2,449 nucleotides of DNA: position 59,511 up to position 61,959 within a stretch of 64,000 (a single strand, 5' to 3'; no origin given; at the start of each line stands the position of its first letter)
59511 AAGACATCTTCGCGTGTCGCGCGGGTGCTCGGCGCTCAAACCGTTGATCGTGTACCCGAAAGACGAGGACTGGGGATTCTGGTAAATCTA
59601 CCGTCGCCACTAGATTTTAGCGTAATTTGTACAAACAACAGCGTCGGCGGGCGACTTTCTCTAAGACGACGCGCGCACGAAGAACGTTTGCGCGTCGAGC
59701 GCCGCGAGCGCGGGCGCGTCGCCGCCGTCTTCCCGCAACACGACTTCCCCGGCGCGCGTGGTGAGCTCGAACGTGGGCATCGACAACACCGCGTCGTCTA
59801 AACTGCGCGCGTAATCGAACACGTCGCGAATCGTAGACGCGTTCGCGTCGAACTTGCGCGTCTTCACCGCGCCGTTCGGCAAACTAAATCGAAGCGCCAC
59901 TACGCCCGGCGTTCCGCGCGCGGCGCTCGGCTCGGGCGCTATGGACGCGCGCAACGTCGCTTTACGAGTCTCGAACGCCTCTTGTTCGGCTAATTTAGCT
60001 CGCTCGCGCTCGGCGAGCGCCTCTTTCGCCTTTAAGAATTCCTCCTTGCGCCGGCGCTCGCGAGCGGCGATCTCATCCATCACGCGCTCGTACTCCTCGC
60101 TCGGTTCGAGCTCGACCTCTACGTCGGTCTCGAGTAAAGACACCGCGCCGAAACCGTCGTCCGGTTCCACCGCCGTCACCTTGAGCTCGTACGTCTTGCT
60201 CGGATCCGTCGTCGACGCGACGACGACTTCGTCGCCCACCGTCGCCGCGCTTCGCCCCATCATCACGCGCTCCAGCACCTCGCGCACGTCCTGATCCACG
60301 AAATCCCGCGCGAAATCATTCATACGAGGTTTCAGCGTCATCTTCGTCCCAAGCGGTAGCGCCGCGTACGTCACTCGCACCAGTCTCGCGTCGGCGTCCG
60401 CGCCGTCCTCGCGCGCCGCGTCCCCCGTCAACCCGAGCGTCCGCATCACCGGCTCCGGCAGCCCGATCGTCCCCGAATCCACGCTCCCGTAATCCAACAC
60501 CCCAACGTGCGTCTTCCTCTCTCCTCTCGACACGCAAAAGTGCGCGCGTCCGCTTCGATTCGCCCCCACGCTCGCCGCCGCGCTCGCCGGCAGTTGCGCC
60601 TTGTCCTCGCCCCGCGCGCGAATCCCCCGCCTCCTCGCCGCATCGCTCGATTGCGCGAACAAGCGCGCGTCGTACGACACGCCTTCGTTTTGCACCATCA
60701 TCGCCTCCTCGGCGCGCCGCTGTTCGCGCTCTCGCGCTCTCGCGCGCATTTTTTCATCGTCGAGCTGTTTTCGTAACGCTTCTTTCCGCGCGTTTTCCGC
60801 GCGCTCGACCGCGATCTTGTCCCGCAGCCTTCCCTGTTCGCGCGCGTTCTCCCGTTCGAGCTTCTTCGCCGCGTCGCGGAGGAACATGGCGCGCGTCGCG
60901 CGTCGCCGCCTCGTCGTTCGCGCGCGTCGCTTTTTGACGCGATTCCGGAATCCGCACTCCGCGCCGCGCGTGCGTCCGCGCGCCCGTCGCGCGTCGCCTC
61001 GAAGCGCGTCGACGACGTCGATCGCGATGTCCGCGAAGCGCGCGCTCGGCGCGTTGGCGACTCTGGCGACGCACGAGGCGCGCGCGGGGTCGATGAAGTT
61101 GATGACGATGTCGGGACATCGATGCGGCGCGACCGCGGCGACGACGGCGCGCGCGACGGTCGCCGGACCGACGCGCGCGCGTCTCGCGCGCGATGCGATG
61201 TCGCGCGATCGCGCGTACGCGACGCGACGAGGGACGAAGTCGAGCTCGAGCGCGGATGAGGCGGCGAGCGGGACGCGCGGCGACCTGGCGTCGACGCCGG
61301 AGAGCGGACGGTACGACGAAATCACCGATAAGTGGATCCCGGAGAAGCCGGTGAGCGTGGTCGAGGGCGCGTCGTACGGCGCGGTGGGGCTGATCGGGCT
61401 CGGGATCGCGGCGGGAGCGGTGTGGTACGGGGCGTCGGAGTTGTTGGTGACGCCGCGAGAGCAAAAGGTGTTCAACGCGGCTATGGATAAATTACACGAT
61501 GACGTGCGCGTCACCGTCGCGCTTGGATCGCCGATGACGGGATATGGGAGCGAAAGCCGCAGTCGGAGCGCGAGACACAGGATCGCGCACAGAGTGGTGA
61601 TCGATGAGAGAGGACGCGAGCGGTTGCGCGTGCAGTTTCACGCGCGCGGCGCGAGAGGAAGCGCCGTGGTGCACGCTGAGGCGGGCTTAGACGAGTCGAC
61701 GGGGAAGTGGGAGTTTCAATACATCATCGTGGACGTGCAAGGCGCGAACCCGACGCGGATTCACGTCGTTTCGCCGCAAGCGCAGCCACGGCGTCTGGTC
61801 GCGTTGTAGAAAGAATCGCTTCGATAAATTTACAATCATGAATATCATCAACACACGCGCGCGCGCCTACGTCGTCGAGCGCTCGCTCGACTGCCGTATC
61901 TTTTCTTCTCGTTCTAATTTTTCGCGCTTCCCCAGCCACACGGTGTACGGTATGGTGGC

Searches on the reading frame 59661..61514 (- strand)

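Call 10: search_protein_families(library=pfam, proteins=[window:59661-61514:-])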
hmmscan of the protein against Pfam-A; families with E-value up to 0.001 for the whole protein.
window:59661-61514:- (617 aa): 1 family
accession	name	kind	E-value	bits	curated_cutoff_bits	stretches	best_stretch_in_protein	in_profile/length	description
PF24842.1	UFD1_N2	-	5.3e-09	36.4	37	1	389-471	2-75/76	Ubiquitin fusion degradation protein UFD1, N-terminal subdomain 2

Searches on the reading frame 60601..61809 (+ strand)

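Call 10: search_protein_families(library=pfam, proteins=[window:60601-61809:+])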
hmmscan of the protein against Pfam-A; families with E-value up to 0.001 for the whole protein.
window:60601-61809:+ (402 aa): 1 family
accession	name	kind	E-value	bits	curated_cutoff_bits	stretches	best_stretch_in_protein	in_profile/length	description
PF08294.17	TIM21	-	2.8e-22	79.6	24.1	1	257-384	9-138/145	TIM21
